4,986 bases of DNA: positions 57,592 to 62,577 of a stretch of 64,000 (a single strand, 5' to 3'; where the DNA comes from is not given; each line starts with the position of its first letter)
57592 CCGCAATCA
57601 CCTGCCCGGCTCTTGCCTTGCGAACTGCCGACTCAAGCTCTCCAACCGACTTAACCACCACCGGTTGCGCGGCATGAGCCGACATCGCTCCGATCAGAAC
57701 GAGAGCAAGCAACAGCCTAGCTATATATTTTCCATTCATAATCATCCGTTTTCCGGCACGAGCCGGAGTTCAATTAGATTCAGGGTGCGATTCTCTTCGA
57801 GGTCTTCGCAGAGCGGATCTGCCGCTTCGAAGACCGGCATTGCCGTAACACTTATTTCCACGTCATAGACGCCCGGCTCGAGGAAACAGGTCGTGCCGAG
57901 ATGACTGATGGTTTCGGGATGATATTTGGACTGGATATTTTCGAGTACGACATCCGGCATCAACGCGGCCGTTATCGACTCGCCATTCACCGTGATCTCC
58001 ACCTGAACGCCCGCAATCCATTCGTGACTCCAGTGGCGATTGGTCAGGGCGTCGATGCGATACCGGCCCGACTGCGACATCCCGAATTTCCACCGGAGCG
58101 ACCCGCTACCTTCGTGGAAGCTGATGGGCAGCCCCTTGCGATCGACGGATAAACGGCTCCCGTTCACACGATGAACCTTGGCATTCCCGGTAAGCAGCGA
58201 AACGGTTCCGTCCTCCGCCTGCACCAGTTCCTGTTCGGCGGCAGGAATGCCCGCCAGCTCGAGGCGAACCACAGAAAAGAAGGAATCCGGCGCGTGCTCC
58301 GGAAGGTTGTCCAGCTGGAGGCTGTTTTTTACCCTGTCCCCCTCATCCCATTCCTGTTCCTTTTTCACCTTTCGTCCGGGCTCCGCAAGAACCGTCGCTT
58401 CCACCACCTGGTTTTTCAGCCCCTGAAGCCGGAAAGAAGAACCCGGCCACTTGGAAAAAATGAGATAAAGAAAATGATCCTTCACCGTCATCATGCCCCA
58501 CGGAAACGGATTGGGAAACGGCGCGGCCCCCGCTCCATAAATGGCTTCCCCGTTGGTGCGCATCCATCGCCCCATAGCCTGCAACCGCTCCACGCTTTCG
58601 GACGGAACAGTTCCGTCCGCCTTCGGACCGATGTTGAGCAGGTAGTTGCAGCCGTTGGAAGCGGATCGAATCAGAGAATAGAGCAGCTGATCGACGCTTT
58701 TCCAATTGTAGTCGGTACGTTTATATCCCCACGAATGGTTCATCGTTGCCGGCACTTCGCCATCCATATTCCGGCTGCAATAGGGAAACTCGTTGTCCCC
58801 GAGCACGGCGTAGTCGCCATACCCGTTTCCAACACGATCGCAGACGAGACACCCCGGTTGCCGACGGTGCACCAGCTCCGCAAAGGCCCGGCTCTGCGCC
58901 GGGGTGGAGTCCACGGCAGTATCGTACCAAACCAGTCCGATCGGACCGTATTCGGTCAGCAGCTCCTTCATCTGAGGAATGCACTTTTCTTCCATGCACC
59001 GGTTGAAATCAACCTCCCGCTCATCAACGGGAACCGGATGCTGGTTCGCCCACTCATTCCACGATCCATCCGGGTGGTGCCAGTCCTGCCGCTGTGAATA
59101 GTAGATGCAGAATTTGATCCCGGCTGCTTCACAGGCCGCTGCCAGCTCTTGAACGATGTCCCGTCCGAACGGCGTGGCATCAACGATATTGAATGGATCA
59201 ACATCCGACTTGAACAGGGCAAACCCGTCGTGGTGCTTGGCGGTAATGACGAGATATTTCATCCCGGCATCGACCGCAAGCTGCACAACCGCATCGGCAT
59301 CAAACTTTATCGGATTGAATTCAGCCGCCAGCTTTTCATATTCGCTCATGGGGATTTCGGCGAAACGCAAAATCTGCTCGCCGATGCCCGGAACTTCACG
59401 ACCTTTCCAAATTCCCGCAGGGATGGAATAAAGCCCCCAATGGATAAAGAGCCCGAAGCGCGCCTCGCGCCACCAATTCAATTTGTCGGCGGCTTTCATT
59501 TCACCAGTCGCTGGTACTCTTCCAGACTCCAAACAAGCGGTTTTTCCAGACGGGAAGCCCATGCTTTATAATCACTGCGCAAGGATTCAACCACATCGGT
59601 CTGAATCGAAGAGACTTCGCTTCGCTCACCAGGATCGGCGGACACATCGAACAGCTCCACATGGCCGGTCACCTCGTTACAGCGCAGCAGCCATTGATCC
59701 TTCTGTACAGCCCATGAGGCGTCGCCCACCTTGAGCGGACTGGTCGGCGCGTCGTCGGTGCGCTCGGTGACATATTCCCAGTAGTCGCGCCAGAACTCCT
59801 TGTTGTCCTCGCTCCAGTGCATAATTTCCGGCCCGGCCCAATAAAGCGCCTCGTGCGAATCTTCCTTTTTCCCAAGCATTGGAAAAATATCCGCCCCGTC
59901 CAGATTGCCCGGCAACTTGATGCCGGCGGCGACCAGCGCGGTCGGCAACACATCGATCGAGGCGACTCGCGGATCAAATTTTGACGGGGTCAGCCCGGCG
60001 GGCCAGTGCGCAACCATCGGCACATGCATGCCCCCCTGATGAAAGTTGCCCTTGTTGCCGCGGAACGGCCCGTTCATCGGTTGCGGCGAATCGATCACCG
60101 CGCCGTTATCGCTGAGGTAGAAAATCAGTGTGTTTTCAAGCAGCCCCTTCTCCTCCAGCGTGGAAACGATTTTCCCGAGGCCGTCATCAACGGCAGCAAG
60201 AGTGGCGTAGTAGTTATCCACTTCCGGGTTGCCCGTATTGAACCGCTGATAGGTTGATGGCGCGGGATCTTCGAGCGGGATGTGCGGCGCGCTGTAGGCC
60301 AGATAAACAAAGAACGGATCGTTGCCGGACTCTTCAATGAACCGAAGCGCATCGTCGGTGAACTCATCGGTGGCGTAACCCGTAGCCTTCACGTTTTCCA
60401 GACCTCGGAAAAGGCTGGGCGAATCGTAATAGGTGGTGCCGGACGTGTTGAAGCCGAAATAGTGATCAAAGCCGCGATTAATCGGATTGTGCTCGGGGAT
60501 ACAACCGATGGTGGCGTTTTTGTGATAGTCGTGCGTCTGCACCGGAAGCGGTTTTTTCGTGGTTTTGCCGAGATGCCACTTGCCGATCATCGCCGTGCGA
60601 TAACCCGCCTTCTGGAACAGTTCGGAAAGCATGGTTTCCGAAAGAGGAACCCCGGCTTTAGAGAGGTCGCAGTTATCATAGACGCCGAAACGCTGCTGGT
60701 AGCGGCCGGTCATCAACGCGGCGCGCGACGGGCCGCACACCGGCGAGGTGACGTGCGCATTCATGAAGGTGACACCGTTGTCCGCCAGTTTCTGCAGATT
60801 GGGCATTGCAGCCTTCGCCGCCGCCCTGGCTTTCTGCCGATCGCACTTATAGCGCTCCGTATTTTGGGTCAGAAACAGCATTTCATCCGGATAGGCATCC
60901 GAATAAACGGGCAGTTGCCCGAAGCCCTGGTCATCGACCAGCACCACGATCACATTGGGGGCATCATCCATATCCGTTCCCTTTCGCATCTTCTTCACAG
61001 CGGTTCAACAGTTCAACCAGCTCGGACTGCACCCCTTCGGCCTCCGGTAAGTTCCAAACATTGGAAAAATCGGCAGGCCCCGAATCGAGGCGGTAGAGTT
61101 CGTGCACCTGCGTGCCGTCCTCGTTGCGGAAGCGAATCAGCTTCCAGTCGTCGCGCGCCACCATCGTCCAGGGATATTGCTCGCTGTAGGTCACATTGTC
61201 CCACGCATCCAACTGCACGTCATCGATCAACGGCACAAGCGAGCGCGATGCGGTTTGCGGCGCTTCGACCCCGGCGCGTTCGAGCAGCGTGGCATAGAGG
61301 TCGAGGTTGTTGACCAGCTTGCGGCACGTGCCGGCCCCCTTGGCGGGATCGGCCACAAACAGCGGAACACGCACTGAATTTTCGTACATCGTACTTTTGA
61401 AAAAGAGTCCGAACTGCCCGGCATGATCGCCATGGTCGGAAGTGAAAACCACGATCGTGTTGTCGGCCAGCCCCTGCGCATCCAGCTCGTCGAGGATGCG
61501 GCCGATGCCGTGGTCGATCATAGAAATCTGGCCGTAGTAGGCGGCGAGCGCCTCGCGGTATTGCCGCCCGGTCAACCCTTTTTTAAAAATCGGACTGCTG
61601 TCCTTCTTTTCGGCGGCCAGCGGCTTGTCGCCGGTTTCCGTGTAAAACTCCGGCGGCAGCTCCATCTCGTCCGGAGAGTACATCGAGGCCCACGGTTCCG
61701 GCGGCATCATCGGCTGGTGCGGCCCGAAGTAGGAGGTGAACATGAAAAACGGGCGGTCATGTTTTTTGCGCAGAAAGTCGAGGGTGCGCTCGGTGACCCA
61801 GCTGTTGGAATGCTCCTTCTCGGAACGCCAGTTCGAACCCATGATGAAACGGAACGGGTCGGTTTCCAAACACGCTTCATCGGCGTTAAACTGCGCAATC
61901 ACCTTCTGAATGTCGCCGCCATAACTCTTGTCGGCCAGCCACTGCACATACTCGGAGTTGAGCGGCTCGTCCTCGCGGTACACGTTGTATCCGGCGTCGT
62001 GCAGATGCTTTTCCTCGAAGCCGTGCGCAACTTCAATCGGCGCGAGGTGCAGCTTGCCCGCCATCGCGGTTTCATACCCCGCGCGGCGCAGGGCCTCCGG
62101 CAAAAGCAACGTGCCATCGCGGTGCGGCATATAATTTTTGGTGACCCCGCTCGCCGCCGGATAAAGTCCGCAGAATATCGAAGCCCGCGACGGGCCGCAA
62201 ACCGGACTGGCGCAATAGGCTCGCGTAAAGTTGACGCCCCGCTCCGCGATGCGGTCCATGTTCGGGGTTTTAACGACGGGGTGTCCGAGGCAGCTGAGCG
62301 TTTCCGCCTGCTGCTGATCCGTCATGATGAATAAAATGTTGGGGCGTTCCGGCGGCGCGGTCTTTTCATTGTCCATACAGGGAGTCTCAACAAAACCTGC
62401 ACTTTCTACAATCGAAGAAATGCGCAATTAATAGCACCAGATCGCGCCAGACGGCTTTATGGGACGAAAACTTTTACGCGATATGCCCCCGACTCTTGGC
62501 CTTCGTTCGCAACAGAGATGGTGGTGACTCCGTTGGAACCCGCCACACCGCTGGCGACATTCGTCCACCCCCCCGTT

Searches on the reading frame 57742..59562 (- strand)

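Call 47: search_protein_families(library=pfam, proteins=[window:57742-59562:-], max_evalue=0.00001)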
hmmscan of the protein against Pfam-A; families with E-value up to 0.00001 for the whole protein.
window:57742-59562:- (606 aa): 1 family
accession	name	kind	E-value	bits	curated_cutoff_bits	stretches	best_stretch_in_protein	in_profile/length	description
PF01120.23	Alpha_L_fucos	-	5.3e-81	273.2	25.2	1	21-339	20-345/345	Alpha-L-fucosidase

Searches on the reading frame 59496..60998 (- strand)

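Call 47: search_protein_families(library=pfam, proteins=[window:59496-60998:-], max_evalue=0.00001)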
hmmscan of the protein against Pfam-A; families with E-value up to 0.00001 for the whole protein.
window:59496-60998:- (500 aa): 3 families
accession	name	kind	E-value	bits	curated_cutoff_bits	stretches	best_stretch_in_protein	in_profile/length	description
PF00884.28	Sulfatase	-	1.5e-66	225.2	25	1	14-360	1-301/301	Sulfatase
PF16347.10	SGSH_C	-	2e-08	35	29.3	1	319-462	11-131/154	N-sulphoglucosamine sulphohydrolase, C-terminal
PF01663.27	Phosphodiest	-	2.4e-08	34.4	23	1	63-300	18-221/342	Type I phosphodiesterase / nucleotide pyrophosphatase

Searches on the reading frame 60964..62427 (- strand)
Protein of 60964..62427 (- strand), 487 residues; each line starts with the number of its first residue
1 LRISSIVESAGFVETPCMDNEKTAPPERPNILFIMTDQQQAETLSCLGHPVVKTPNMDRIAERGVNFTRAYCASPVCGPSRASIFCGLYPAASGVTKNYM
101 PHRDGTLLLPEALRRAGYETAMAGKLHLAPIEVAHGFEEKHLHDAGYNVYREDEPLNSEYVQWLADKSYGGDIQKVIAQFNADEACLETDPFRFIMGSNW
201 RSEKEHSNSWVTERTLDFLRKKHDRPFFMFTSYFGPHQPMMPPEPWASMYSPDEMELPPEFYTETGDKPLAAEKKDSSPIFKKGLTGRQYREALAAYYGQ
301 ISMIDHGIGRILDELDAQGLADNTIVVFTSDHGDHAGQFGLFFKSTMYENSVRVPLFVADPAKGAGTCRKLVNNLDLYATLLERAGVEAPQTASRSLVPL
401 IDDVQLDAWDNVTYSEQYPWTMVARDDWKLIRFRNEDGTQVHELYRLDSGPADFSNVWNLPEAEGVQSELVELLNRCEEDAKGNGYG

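Call 47: search_protein_families(library=pfam, proteins=[window:60964-62427:-], max_evalue=0.00001)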
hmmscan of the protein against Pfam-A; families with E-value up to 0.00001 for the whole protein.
window:60964-62427:- (487 aa): 3 families
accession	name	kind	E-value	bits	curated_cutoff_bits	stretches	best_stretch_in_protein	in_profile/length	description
PF00884.28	Sulfatase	-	2.9e-57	194.7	25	1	29-387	1-301/301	Sulfatase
PF16347.10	SGSH_C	-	4.7e-20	72.7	29.3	1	337-478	1-152/154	N-sulphoglucosamine sulphohydrolase, C-terminal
PF01663.27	Phosphodiest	-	1.9e-11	44.6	23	0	32-104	2-71/342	Type I phosphodiesterase / nucleotide pyrophosphatase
